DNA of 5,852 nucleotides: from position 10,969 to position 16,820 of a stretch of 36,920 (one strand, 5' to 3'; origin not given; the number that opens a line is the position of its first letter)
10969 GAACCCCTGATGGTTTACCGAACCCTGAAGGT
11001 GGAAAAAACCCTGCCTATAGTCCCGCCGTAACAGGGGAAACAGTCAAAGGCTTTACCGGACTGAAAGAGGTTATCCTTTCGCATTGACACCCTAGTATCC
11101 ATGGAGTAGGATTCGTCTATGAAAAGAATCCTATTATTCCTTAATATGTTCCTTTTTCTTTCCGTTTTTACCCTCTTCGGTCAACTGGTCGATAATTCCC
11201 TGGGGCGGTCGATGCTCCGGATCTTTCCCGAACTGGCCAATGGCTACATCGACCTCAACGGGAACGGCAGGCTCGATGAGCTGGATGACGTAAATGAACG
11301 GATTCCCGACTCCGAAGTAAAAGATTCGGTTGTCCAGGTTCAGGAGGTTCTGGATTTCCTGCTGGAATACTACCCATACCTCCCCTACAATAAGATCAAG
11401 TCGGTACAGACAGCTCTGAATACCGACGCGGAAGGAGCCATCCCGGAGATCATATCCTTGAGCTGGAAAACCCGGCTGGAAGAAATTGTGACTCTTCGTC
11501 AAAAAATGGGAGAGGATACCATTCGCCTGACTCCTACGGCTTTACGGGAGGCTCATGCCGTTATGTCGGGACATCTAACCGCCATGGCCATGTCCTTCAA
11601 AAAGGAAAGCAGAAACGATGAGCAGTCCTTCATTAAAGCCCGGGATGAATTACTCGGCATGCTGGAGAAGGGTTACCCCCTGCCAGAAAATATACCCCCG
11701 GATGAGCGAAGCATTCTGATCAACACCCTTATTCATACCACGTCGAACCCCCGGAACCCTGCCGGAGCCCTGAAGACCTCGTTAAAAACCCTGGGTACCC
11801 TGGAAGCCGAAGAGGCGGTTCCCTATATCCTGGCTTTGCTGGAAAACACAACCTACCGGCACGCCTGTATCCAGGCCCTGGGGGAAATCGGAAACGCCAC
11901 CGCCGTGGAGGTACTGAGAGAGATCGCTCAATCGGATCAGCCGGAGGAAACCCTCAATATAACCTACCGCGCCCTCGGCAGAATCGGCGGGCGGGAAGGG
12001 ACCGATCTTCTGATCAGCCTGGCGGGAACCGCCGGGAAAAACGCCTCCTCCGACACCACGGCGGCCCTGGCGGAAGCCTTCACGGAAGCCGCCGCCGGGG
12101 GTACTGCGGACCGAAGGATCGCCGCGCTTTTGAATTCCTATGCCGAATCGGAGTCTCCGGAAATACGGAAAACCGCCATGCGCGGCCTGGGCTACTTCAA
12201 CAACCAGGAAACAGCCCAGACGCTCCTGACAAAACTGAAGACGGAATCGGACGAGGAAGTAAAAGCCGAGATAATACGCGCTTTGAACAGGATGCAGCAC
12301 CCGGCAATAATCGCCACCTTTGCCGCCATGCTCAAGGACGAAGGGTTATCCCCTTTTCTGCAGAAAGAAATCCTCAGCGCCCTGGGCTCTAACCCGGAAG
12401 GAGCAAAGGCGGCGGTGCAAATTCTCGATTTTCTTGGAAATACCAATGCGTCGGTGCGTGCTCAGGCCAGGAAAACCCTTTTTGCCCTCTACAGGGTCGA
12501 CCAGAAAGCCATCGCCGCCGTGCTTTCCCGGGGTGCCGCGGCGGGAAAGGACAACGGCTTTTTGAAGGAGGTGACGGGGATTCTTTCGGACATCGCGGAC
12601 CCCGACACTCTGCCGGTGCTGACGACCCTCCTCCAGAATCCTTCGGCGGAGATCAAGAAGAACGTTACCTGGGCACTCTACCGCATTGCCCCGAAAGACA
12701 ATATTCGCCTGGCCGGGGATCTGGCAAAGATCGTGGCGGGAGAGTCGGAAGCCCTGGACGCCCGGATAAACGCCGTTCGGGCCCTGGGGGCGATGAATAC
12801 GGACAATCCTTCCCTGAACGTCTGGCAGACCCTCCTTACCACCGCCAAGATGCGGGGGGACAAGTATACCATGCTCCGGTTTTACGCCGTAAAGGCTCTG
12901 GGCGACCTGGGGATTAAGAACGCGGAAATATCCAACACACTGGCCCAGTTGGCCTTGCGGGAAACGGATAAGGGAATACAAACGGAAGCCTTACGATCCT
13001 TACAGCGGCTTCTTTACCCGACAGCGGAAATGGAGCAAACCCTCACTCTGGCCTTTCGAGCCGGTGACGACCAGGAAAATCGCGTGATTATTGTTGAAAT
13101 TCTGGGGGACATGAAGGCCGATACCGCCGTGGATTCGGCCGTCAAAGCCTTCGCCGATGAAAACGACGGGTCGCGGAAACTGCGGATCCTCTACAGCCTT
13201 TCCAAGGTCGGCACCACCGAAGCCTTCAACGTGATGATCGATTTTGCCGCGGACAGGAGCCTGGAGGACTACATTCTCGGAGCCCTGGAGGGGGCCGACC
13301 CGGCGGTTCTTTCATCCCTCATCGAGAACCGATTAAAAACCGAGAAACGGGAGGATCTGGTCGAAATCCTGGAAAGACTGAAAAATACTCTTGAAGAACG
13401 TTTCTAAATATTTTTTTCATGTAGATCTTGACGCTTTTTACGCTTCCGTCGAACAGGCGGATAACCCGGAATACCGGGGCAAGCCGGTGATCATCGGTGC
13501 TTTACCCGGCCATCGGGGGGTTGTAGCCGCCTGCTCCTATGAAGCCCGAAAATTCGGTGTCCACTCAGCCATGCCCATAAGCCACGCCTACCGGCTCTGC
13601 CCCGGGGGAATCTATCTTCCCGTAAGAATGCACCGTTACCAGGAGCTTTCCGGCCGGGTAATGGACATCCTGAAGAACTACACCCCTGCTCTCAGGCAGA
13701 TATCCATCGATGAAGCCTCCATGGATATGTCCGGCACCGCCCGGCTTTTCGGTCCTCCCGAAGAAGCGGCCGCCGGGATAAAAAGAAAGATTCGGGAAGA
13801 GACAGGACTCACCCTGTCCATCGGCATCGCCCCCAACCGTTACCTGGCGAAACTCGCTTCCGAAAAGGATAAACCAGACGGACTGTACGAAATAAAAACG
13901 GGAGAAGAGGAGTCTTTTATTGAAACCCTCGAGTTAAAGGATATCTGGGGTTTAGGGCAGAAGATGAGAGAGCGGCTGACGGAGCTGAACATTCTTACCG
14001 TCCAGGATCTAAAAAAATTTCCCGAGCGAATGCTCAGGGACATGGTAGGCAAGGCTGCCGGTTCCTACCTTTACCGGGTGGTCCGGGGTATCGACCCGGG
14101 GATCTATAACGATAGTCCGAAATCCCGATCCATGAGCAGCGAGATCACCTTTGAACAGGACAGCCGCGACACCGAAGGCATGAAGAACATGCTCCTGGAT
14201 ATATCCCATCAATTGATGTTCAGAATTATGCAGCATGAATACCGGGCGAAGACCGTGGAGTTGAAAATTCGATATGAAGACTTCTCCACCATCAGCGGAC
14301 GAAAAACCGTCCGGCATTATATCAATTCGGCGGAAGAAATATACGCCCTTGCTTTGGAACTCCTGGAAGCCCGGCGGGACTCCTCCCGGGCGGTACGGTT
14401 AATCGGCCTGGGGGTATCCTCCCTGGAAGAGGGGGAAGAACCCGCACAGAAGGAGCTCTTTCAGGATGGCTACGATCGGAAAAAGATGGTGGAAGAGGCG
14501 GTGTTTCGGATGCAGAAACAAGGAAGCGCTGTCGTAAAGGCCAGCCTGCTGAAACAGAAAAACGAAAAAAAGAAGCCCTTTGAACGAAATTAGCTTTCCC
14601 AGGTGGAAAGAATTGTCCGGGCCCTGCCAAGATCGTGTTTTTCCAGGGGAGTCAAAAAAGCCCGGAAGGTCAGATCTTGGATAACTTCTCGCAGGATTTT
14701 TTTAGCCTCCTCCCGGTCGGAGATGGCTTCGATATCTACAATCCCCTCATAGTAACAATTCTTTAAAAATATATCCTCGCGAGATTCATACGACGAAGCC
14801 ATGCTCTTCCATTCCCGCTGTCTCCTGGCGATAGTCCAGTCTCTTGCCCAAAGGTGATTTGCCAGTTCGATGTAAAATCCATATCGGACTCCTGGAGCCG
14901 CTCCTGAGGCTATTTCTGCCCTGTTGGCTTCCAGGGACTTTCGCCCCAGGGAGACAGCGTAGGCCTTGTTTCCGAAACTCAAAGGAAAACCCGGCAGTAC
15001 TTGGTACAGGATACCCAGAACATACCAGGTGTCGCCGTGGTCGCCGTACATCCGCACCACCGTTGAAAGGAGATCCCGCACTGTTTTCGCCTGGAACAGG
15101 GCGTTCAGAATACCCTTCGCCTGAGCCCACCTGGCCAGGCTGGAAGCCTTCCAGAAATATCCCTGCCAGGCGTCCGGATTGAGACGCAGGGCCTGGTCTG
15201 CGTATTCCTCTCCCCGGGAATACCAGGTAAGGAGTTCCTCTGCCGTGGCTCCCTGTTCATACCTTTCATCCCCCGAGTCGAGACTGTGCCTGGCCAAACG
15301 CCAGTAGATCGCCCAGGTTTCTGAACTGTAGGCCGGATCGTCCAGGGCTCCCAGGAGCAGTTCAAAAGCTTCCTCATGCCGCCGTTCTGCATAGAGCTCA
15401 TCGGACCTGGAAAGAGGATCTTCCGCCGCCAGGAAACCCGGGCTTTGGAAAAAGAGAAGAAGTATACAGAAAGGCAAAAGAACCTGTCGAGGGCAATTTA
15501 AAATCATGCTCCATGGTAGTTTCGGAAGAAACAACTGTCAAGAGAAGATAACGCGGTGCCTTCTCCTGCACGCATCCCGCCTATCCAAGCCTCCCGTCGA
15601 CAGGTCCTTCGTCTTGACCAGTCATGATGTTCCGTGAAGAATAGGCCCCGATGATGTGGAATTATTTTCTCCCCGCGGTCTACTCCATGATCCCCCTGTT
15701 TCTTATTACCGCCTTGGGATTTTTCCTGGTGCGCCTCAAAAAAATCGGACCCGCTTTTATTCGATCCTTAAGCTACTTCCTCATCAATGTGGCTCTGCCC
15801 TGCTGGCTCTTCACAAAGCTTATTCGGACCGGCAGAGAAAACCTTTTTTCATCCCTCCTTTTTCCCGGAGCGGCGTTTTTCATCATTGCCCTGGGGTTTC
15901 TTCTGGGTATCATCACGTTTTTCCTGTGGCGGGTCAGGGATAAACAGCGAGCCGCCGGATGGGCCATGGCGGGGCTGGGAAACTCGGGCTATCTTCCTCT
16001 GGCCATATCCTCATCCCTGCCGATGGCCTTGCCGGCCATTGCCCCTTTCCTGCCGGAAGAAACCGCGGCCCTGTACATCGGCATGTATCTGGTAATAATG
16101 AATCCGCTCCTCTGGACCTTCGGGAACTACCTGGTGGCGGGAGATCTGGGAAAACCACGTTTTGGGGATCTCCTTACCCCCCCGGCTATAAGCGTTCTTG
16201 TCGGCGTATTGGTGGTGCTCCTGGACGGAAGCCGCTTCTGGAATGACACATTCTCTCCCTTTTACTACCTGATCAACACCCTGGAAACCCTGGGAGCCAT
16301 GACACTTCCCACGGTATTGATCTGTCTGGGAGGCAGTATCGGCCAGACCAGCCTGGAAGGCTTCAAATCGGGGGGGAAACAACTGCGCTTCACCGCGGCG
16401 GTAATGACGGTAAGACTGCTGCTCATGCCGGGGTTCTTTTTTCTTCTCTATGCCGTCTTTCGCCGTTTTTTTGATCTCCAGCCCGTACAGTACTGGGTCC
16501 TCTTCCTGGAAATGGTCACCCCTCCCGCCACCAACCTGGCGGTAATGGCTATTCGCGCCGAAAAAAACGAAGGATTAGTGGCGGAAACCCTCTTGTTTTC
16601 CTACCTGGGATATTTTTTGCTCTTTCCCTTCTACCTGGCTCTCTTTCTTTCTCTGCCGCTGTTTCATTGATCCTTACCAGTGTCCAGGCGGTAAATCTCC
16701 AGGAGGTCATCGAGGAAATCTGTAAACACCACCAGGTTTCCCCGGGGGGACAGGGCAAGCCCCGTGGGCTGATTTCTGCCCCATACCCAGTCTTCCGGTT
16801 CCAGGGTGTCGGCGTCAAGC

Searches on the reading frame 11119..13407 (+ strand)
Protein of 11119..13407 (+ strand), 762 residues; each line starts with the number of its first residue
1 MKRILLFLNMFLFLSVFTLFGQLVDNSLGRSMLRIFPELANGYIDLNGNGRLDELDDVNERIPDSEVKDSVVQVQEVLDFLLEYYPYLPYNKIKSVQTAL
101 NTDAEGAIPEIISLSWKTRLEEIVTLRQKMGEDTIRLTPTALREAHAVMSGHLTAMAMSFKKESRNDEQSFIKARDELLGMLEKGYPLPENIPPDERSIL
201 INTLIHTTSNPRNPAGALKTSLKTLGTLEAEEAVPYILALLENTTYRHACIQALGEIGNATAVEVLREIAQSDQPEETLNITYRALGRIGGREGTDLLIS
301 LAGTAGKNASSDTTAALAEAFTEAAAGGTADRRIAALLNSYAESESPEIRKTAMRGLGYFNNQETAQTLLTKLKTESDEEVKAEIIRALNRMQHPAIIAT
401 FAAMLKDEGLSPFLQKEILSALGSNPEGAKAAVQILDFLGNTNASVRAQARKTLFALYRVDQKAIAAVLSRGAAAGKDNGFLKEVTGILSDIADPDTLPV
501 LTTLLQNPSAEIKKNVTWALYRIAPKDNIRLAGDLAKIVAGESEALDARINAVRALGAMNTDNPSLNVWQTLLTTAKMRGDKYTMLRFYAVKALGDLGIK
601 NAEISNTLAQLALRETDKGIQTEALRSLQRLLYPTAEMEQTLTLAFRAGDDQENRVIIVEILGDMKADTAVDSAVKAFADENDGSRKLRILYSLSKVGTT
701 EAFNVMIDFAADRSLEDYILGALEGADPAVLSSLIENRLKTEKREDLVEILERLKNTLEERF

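Call 46: search_protein_families(library=pfam, proteins=[window:11119-13407:+], max_evalue=0.0001)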
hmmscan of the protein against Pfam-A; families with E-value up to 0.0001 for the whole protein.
window:11119-13407:+ (762 aa): 7 families
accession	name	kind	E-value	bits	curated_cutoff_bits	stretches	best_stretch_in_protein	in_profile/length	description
PF13646.12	HEAT_2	-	2.5e-40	137.1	27.7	4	335-408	2-74/88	HEAT repeats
PF03130.22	HEAT_PBS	-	7.5e-17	60.3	20.9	0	247-270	2-25/27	PBS lyase HEAT-like repeat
PF02985.28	HEAT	-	6.4e-11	41.9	23.5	0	498-525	2-29/31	HEAT repeat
PF11838.14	ERAP1_C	-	6e-08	32.9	38.2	0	319-373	170-224/318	ERAP1-like C-terminal domain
PF13513.12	HEAT_EZ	-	4.6e-07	30.7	27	0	494-523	26-55/55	HEAT-like repeat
PF01347.28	Vitellogenin_N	-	6e-07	28.9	24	0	363-423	454-521/590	Lipoprotein amino terminal region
PF00514.29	Arm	-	1.4e-06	28.6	20.6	0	493-524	9-40/41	Armadillo/beta-catenin-like repeat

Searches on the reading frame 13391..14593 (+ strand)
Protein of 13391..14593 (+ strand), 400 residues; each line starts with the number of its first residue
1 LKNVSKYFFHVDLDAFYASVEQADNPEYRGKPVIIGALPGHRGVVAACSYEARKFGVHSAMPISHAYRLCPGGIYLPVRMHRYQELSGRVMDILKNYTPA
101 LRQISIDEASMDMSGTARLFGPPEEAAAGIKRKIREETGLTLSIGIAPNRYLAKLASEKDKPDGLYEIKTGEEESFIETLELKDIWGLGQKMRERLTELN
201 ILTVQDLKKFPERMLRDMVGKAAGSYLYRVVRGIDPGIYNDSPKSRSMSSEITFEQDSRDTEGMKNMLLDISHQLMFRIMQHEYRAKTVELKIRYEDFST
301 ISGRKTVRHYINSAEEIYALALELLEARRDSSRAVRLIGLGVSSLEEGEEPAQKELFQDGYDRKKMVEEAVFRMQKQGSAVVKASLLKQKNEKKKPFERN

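Call 46: search_protein_families(library=pfam, proteins=[window:13391-14593:+], max_evalue=0.0001)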
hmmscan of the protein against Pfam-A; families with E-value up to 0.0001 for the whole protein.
window:13391-14593:+ (400 aa): 5 families
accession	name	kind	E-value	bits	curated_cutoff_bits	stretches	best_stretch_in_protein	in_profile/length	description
PF00817.25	IMS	-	2.3e-51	174.1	23.2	1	11-158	1-148/148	impB/mucB/samB family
PF11799.13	IMS_C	-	3.5e-23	82.5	20.7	1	246-355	2-108/109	impB/mucB/samB family C-terminal domain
PF21999.2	IMS_HHH_1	-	4.4e-10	40.3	27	1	184-235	2-53/53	DNA polymerase-iota, thumb domain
PF21704.3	POLH-Rev1_HhH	-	9.8e-07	29.3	27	1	183-234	4-56/56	DNApol eta/Rev1, HhH motif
PF11798.14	IMS_HHH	-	3.3e-06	27.4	24.4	1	172-201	3-32/32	IMS family HHH motif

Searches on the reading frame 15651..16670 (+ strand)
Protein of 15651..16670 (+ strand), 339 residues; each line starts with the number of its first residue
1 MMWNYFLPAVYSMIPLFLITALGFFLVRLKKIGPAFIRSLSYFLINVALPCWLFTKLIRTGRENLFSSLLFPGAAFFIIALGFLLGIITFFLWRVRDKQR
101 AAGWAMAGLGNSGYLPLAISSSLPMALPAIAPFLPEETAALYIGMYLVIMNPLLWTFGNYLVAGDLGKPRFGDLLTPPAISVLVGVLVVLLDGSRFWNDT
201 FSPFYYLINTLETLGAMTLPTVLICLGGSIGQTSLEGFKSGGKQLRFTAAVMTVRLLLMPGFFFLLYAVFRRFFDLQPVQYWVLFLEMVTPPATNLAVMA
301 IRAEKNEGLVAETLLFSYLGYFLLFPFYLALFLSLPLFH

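Call 46: search_protein_families(library=pfam, proteins=[window:15651-16670:+], max_evalue=0.0001)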
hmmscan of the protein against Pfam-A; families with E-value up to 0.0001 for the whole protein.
window:15651-16670:+ (339 aa): 1 family
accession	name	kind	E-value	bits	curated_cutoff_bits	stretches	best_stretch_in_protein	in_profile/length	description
PF03547.23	Mem_trans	-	3.3e-28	98.7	25.7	2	10-159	3-144/343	Membrane transport protein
